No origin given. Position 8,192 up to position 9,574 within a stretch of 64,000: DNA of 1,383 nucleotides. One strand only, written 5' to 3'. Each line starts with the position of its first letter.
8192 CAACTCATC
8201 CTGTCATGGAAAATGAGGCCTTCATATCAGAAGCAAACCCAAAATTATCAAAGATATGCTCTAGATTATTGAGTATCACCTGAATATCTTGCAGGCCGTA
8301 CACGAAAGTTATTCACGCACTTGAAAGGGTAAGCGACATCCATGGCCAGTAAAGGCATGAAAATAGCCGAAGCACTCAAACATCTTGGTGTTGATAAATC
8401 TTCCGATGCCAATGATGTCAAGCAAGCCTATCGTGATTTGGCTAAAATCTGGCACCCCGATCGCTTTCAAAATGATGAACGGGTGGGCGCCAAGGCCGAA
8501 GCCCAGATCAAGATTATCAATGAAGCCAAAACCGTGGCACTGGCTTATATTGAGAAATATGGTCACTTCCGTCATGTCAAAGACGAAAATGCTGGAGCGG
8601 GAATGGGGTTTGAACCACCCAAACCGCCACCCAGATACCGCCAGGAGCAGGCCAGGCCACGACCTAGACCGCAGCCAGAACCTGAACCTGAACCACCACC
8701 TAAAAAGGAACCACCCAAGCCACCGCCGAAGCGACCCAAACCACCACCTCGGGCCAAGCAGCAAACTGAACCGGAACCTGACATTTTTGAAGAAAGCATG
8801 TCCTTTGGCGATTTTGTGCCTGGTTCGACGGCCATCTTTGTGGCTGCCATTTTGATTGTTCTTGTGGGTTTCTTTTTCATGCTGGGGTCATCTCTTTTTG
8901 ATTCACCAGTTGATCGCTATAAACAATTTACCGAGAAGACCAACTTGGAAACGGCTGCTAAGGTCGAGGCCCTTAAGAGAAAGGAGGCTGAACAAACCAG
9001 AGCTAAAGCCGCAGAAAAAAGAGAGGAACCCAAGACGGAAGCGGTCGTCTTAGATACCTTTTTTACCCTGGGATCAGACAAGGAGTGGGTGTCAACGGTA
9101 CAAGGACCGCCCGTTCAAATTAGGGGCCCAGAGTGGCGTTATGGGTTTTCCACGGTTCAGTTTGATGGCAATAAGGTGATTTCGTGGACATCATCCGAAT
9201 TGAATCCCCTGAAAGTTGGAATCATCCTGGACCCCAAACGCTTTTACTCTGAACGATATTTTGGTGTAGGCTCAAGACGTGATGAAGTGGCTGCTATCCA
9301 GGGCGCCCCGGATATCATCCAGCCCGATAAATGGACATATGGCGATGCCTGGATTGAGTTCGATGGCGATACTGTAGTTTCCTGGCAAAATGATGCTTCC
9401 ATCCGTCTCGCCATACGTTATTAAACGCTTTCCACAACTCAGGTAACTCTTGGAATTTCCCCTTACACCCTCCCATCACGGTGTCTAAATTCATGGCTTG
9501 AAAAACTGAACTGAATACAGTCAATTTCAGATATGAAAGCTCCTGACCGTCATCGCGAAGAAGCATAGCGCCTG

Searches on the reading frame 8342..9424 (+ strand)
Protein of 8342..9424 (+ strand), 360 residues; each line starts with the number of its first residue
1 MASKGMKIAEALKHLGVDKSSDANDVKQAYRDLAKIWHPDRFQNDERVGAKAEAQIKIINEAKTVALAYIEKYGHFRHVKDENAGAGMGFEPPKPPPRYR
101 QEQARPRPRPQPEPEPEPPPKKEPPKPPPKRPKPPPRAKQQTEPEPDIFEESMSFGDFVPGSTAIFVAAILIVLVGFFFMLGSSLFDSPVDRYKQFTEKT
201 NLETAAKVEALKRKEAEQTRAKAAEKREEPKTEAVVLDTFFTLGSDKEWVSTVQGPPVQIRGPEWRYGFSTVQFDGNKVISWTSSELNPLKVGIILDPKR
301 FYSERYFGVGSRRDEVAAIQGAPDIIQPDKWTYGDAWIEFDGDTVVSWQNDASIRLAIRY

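Call 58: search_protein_families(library=pfam, proteins=[window:8342-9424:+], max_evalue=0.00001)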
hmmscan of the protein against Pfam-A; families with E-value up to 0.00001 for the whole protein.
window:8342-9424:+ (360 aa): 1 family
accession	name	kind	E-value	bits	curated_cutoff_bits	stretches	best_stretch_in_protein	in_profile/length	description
PF00226.36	DnaJ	-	1.5e-09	38.2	27.8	1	14-65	5-52/63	DnaJ domain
